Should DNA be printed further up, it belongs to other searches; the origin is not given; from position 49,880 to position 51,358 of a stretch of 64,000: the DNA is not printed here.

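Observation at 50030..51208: WbdD-like chain-terminating methyltransferase candidate in an actinobacterial cell-wall glycan locus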

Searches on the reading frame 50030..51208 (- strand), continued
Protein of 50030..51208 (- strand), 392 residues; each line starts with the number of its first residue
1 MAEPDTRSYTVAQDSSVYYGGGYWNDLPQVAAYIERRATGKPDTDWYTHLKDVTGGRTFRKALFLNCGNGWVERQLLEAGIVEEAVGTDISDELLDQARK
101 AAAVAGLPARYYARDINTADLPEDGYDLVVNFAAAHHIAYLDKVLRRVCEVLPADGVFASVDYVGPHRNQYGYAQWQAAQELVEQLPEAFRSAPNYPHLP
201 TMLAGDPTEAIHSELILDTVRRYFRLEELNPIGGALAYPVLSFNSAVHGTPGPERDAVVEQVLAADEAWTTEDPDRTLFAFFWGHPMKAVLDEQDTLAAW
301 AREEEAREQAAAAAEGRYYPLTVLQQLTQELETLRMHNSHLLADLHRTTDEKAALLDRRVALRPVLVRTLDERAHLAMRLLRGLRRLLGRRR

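Call 16: find_encoding_contigs(protein=P0114, flank=10000, max_places=2)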
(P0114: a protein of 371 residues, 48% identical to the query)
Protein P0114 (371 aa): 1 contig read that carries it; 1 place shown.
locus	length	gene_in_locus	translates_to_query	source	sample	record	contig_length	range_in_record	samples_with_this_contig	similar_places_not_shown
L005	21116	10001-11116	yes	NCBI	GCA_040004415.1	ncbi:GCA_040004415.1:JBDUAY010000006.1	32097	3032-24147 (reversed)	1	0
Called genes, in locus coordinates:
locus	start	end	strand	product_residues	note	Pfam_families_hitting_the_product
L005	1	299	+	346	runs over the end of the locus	PF00356:LacI, PF00532:Peripla_BP_1, PF13407:Peripla_BP_4, PF13377:Peripla_BP_3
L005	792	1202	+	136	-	-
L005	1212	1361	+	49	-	-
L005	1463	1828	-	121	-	PF00072:Response_reg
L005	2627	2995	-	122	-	PF00072:Response_reg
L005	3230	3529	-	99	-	-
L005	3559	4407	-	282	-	PF00535:Glycos_transf_2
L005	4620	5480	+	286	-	PF00535:Glycos_transf_2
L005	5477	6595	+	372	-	PF13439:Glyco_transf_4, PF13477:Glyco_trans_4_2 (faint), PF00534:Glycos_transf_1, PF13692:Glyco_trans_1_4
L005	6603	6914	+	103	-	-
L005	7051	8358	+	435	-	PF13641:Glyco_tranf_2_3 (weak)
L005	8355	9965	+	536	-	PF00534:Glycos_transf_1, PF13692:Glyco_trans_1_4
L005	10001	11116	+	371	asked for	PF13489:Methyltransf_23 (faint), PF13847:Methyltransf_31, PF08241:Methyltransf_11, PF08242:Methyltransf_12 (weak), PF13649:Methyltransf_25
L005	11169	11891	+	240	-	PF05045:RgpF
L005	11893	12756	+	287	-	-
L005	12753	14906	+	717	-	PF13439:Glyco_transf_4, PF13579:Glyco_trans_4_4, PF13641:Glyco_tranf_2_3 (faint), PF00534:Glycos_transf_1, PF13692:Glyco_trans_1_4, PF00535:Glycos_transf_2, PF10111:Glyco_tranf_2_2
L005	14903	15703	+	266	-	PF01061:ABC2_membrane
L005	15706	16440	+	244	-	PF00005:ABC_tran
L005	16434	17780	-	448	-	PF04932:Wzy_C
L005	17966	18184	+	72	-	-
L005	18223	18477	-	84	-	-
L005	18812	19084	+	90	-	PF03083:MtN3_slv, PF04193:PQ-loop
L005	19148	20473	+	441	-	PF01408:GFO_IDH_MocA, PF22725:GFO_IDH_MocA_C3, PF02894:GFO_IDH_MocA_C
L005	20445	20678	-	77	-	-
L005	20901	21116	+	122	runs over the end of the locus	PF11964:SpoIIAA-like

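Call 19: search_solved_structures(query=A2, max_evalue=10)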
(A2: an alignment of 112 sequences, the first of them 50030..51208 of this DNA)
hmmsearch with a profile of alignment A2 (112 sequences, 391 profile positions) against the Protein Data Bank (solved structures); distinct sequences matched with E-value up to 10: 86 (the best 60 are shown).
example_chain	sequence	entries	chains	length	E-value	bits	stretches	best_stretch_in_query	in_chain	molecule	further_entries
1xxl_A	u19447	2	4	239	1e-13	54.3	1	60-160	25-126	YcgJ protein | ycgJ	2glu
3bkw_A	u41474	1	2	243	3.5e-10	42.7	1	61-155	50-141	S-adenosylmethionine dependent methyltransferase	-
5jdz_A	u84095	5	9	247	7.8e-10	41.6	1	57-157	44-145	Methyl transferase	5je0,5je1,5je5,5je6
5je3_A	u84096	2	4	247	7.8e-10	41.6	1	57-157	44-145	Methyl transferase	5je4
5jdy_A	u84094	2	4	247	7.8e-10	41.5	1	57-157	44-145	Methyl transferase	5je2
8rdl_A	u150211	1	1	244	2.2e-09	40.1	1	56-157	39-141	ToxA protein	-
1ve3_A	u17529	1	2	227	6e-09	38.6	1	57-156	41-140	hypothetical protein PH0226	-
1wzn_A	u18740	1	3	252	2e-08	36.9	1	45-156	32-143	SAM-dependent methyltransferase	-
3e8s_A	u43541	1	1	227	3.9e-08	36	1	37-133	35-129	Putative SAM Dependent Methyltransferase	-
6uak_A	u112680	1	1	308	1.5e-07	34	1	57-156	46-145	SAM dependent methyltransferase LahSB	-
4r6w_A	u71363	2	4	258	2.2e-07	33.5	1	80-170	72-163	Phosphoethanolamine N-methyltransferase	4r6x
3g5l_A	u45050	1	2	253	4e-07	32.6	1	41-155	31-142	Putative S-adenosylmethionine dependent methyltransferase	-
2pxx_A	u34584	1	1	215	9.2e-07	31.4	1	53-166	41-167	Uncharacterized protein MGC2408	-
9fce_A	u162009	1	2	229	1.3e-06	30.9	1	59-160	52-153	SAM dependent methyltransferase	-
6uv6_A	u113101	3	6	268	2.4e-06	30.1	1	63-166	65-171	D-glucose O-methyltransferase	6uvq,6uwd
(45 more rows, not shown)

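Call 20: find_related_loci(query=A1, collection=genome_contigs, flank=10000)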
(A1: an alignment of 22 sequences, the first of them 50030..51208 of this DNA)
Query A1 (392 aa) in genome_contigs; peptide patterns used: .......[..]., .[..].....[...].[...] (x = any residue, [..] = any of these).
102 stretches matched a pattern; 89 encode a relative of the query (tblastn E <= 1e-3); the best 80 are kept; 80 distinct loci.
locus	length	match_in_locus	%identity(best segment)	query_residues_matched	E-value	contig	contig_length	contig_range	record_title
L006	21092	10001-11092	74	2-374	6e-172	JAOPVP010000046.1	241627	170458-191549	MAG: Frankiales bacterium isolate RYN_151 scaffold_1774307, whole genome shotgun sequence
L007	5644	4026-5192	69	1-391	1e-168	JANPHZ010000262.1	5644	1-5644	MAG: Frankiaceae bacterium isolate VAR_62_metabat.69 VAR_62_k141_152751, whole genome shotgun sequence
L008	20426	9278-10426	66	7-390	4e-156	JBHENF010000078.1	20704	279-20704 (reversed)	MAG: Mycobacteriales bacterium isolate S4_bin.36.orig S4_k141_1907872, whole genome shotgun sequence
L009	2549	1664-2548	75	1-297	1e-153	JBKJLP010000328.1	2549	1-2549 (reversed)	MAG: Mycobacteriales bacterium isolate ant_bin.293 S1Ck117_6363463_flag_1_multi_5.3146_len_2549, whole genome shotgun se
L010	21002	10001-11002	56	2-335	2e-116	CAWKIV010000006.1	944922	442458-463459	MAG: uncultured Actinomycetota bacterium isolate MFD02840.bin.1.327 genome assembly, contig: contig_1607, whole genome s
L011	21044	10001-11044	56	10-359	2e-112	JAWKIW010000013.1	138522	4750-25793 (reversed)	MAG: Acidimicrobiales bacterium isolate ABC2.103 ABC2.103.fa-13, whole genome shotgun sequence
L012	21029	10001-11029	54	10-353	6e-112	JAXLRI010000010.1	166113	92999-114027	MAG: Acidimicrobiales bacterium isolate STL-ACT5 C1.219.fa-10, whole genome shotgun sequence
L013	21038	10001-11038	48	5-350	6e-110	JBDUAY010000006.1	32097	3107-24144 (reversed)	MAG: Bacteroidota bacterium isolate cluster4_bin.201 NODE_1788_length_32097_cov_7.595500, whole genome shotgun sequence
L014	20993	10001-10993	56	2-332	1e-109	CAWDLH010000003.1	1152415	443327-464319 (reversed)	MAG: uncultured Actinomycetota bacterium isolate MFD04944.bin.1.265 genome assembly, contig: contig_18200, whole genome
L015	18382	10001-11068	51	15-368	1e-109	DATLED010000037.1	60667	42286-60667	MAG TPA_asm: Acidimicrobiales bacterium isolate SMAG_U14367 k141_2497037, whole genome shotgun sequence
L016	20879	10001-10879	58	9-301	3e-109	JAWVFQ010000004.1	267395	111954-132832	MAG: Solirubrobacteraceae bacterium isolate BP_457 scaffold_4790533, whole genome shotgun sequence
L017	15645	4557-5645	52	9-368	3e-109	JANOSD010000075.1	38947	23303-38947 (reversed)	MAG: Actinomycetes bacterium isolate VAR_4_concoct_328 VAR_4_k141_497501, whole genome shotgun sequence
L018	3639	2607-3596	56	3-332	1e-110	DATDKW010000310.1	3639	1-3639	MAG TPA_asm: Mycobacteriales bacterium isolate SMAG_U368 k141_2383858, whole genome shotgun sequence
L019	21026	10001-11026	51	14-358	8e-106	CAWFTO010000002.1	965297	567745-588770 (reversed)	MAG: Candidatus Eremiobacteraeota bacterium isolate MFD09603.bin.1.252 genome assembly, contig: contig_27186, whole geno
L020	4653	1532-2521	54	6-335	2e-105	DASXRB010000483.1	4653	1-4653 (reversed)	MAG TPA_asm: Kribbellaceae bacterium isolate SMAG_U4628 k141_2114931, whole genome shotgun sequence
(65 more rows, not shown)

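Call 25: predict_structure(alignment_id=A2)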
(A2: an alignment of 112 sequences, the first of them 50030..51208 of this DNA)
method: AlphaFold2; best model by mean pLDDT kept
length: 392 residues; sequences in the alignment: 112
mean_pLDDT: 93.7   pTM: 0.87
mean pLDDT of the five models: 93.7, 93.7, 93.5, 93.4, 93.3
residues with pLDDT >= 90: 333; 70-90: 45; 50-70: 10; < 50: 4
segments of 3 or more residues with pLDDT < 50: 1-4
pLDDT, mean of each block of 10 residues (from residue 1): 64 82 96 98 98 98 97 98 98 97 98 97 98 96 98 99 92 96 98 92 91 95 99 98 97 98 98 97 99 98 97 94 95 94 95 83 72 86 86 61
secondary structure, 60 per line:
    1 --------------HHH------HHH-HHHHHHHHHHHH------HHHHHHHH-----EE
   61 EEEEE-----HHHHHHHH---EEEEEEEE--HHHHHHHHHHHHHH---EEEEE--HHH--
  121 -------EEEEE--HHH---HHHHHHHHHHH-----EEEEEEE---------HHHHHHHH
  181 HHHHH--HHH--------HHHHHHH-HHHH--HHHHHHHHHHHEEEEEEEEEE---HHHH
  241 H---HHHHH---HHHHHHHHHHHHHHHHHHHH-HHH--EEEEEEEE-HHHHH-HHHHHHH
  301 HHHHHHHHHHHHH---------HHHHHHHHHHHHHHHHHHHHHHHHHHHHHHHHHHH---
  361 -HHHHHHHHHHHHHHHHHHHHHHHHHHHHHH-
elements in order: H28-39 H46-53 E59-65 H71-78 E82-89 H92-105 E109-113 E128-132 H141-151 E157-163 H173-185 H199-205 H207-210 H213-223 E224-233 H237-241 H245-249 H253-272 E279-286 H288-292 H294-313 H323-357 H362-391

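Call 28: fold_search(model_id=the predicted structure, library=pdb)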
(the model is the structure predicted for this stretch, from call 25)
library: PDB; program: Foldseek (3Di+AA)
matches with E <= 10: 1993; with E <= 0.001: 1255
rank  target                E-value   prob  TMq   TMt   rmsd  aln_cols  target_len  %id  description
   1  6uv6_C                8.9e-12  1.00  0.38  0.54   7.8       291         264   20  AtmM with bound rebeccamycin analogue (released 2020-11-25)
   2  3bus_B                2.1e-11  1.00  0.38  0.58   7.6       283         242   20  Crystal Structure of RebM (released 2008-03-25)
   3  6uv6_A                2.4e-11  1.00  0.38  0.54   8.0       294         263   19  AtmM with bound rebeccamycin analogue (released 2020-11-25)
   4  6uvq_A                2.6e-11  1.00  0.40  0.58   8.4       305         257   18  Crystal structure of Apo AtmM (released 2020-11-25)
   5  3bus_A                3.6e-11  1.00  0.40  0.59  10.4       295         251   18  Crystal Structure of RebM (released 2008-03-25)
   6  4pne_A                4.1e-11  1.00  0.38  0.53   8.8       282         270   15  Crystal Structure of the [4+2]-Cyclase SpnF (released 2015-02-18)
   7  4pne_B                4.3e-11  1.00  0.38  0.53  10.1       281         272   15  Crystal Structure of the [4+2]-Cyclase SpnF (released 2015-02-18)
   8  1xxl_A                4.3e-11  1.00  0.37  0.57   7.9       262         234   16  The crystal structure of YcgJ protein from Bacillus subitilis at 2.1 A resolution (released 2004-11-23)
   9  9sm0                  8.9e-11  1.00  0.37  0.50   9.6       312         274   15  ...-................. from Burkholderia territorii in complex with SAH (released 2025-12-31)
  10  9dgc                  2.2e-10  1.00  0.42  0.48   8.4       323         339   11  Tetrahydroprotoberberine N-methyltransferase E207A mutant in complex with (S)-reticuline and SAM (released 2025-09-17)
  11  6uak                  2.6e-10  1.00  0.34  0.44  11.0       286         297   15  LahSb - C-terminal methyltransferase involved in RiPP biosynthesis (released 2019-12-04)
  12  9sm3_B                4.1e-10  1.00  0.38  0.52   9.3       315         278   11  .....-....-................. from Pseudomonas chlororaphis in complex with SAH (released 2025-12-31)
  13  9sm3_E                4.3e-10  1.00  0.38  0.49   9.9       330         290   13  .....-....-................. from Pseudomonas chlororaphis in complex with SAH (released 2025-12-31)
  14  9dgb                  4.6e-10  1.00  0.42  0.48   8.6       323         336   11  Tetrahydroprotoberberine N-methyltransferase in complex with (S)-reticuline and SAM (released 2025-09-17)
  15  9dgf                  5.1e-10  1.00  0.42  0.48   8.4       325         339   11  Tetrahydroprotoberberine N-methyltransferase product complex with N-methyltetrahydropalmatine and SAH (released 2025-09-17)
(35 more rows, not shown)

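Call 31: search_protein_families(library=pfam, proteins=[L003:7823-9031:-, L001:14821-16020:-], max_evalue=10)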
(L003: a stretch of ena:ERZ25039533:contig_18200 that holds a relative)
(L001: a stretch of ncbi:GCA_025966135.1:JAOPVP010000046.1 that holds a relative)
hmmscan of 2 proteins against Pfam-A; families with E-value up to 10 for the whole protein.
L003:7823-9031:- (402 aa): 13 families
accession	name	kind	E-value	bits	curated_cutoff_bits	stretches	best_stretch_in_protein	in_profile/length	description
PF14524.12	Wzt_C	-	2.3e-28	99.4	30.4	1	259-394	2-142/143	Wzt C-terminal domain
PF00005.33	ABC_tran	-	7.1e-20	72.4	25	1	45-176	1-135/137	ABC transporter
PF13555.12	AAA_29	-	1.3e-05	25.3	27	1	54-83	22-50/61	P-loop containing region of AAA domain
PF13304.12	AAA_21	-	0.00011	22.9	27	1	59-79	3-23/304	AAA domain, putative AbiEii toxin, Type IV TA system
PF13476.12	AAA_23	-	0.00025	22.2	27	1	46-85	11-49/201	AAA domain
PF13191.12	AAA_16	-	0.0092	16.9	32.6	1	60-92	29-60/167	AAA ATPase domain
PF02463.25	SMC_N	-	0.012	15.5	40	1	53-88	23-57/220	RecF/RecN/SMC N terminal domain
PF25199.1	nSTAND_NTPase5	-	0.021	15.1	34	1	58-82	44-68/145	Novel STAND NTPase 5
PF13175.12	AAA_15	-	0.048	13.7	32.1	1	46-79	15-47/374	AAA ATPase domain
PF13401.12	AAA_22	-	0.055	14.2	27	1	60-93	10-33/130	AAA domain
PF05729.18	NACHT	-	0.11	12.7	26.7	1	60-78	5-23/167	NACHT domain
PF09818.15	ABC_ATPase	-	0.17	11.4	23.2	1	50-78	75-102/283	P-loop domain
PF00004.35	AAA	-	0.23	12.3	21.2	1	60-79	3-22/131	ATPase family associated with various cellular activities (AAA)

L001:14821-16020:- (399 aa): 16 families
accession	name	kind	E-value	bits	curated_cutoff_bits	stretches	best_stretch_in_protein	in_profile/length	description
PF00005.33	ABC_tran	-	2.9e-19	70.5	25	1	43-174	1-135/137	ABC transporter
PF13304.12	AAA_21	-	4.4e-06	27.4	27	1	57-94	3-26/304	AAA domain, putative AbiEii toxin, Type IV TA system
PF13555.12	AAA_29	-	0.0064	16.7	27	1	51-81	20-50/61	P-loop containing region of AAA domain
PF13604.12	AAA_30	-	0.023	14.8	27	1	55-87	20-52/191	AAA domain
PF00004.35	AAA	-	0.029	15.3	21.2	1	58-178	3-70/131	ATPase family associated with various cellular activities (AAA)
PF00006.31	ATP-synt_ab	-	0.065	13.3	29.5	1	45-76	6-37/213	ATP synthase alpha/beta family, nucleotide-binding domain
PF13401.12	AAA_22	-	0.078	13.7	27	1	58-183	10-102/130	AAA domain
PF13476.12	AAA_23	-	0.13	13.4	27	1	46-77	15-43/201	AAA domain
PF13238.12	AAA_18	-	0.13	13.2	29.4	1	56-170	1-105/128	AAA domain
PF13175.12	AAA_15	-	0.14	12.1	32.1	1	44-79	15-49/374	AAA ATPase domain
PF03308.22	MeaB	-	0.14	11.6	23.1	1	43-86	23-66/273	Methylmalonyl Co-A mutase-associated GTPase MeaB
PF13191.12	AAA_16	-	0.16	12.9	32.6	1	50-93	21-63/167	AAA ATPase domain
PF03215.21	Rad17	-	0.19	12.1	23.8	1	58-78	50-70/186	Rad17 P-loop domain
PF00485.24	PRK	-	0.24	11.7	22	1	56-180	2-123/196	Phosphoribulokinase / Uridine kinase family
PF13521.12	AAA_28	-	0.29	11.8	27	1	57-78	3-24/164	AAA domain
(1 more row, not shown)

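Call 56: find_encoding_contigs(protein=P0009, flank=10000, max_places=1)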
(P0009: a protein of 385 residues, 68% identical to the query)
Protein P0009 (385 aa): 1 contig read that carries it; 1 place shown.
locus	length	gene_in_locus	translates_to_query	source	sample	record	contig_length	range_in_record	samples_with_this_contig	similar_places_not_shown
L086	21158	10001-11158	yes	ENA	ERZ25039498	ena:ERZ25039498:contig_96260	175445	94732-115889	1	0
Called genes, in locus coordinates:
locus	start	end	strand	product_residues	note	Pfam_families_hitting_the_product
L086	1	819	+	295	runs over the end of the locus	PF01061:ABC2_membrane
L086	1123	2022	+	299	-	-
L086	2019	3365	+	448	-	PF00535:Glycos_transf_2, PF13641:Glyco_tranf_2_3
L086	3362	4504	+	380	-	PF00535:Glycos_transf_2, PF13641:Glyco_tranf_2_3 (faint)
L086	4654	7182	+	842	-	PF00534:Glycos_transf_1, PF13692:Glyco_trans_1_4 (weak)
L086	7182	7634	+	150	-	-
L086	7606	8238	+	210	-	PF00534:Glycos_transf_1, PF13692:Glyco_trans_1_4, PF13524:Glyco_trans_1_2 (weak), PF20706:GT4-conflict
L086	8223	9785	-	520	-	-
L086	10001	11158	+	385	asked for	PF13489:Methyltransf_23 (weak), PF13847:Methyltransf_31, PF08241:Methyltransf_11, PF08242:Methyltransf_12, PF13649:Methyltransf_25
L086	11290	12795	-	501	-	PF27503:Rv3811_N, PF01510:Amidase_2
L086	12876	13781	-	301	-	PF01370:Epimerase, PF04321:RmlD_sub_bind, PF16363:GDP_Man_Dehyd (weak)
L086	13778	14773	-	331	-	PF01073:3Beta_HSD, PF01370:Epimerase, PF02719:Polysacc_synt_2, PF04321:RmlD_sub_bind, PF05368:NmrA (weak), PF07993:NAD_binding_4, PF13460:NAD_binding_10 (weak), PF16363:GDP_Man_Dehyd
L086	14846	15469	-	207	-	-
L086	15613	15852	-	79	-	-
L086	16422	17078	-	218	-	-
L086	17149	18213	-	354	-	PF00483:NTP_transferase, PF12804:NTP_transf_3 (weak), PF25087:GMPPB_C (faint)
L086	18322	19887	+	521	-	PF03816:LytR_cpsA_psr, PF13399:LytR_C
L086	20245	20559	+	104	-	-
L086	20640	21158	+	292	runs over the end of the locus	-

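Call 57: find_encoding_contigs(protein=P0025, flank=10000, max_places=1)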
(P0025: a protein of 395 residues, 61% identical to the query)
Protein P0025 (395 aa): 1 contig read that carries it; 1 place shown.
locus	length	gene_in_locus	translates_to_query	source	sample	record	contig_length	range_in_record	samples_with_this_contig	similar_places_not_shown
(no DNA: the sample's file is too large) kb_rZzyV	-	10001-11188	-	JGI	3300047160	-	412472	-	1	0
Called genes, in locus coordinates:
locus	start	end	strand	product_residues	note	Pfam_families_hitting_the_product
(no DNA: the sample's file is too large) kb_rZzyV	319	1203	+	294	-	PF03976:PPK2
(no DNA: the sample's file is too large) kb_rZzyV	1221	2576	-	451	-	PF00772:DnaB, PF03796:DnaB_C, PF13481:AAA_25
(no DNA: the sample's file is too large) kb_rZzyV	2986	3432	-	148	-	PF01281:Ribosomal_L9_N, PF03948:Ribosomal_L9_C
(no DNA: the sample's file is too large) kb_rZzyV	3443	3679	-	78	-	PF01084:Ribosomal_S18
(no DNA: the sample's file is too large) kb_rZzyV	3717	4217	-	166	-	PF00436:SSB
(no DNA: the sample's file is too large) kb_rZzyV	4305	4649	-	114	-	PF01250:Ribosomal_S6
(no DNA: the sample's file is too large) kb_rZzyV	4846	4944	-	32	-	-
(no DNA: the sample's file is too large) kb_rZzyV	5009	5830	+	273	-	PF03372:Exo_endo_phos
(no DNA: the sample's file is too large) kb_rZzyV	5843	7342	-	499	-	PF09594:GT87, PF05007:Mannosyl_trans (faint)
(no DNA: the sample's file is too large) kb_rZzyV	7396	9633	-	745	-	PF00912:Transgly, PF00905:Transpeptidase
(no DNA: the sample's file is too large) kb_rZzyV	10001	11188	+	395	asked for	PF13489:Methyltransf_23 (weak), PF08241:Methyltransf_11, PF08242:Methyltransf_12, PF13649:Methyltransf_25, PF13847:Methyltransf_31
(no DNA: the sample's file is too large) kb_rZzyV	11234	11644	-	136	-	PF17249:DUF5318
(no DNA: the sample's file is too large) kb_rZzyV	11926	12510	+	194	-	PF03551:PadR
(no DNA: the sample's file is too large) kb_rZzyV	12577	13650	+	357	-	PF01658:Inos-1-P_synth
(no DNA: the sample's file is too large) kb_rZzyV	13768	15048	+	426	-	PF07690:MFS_1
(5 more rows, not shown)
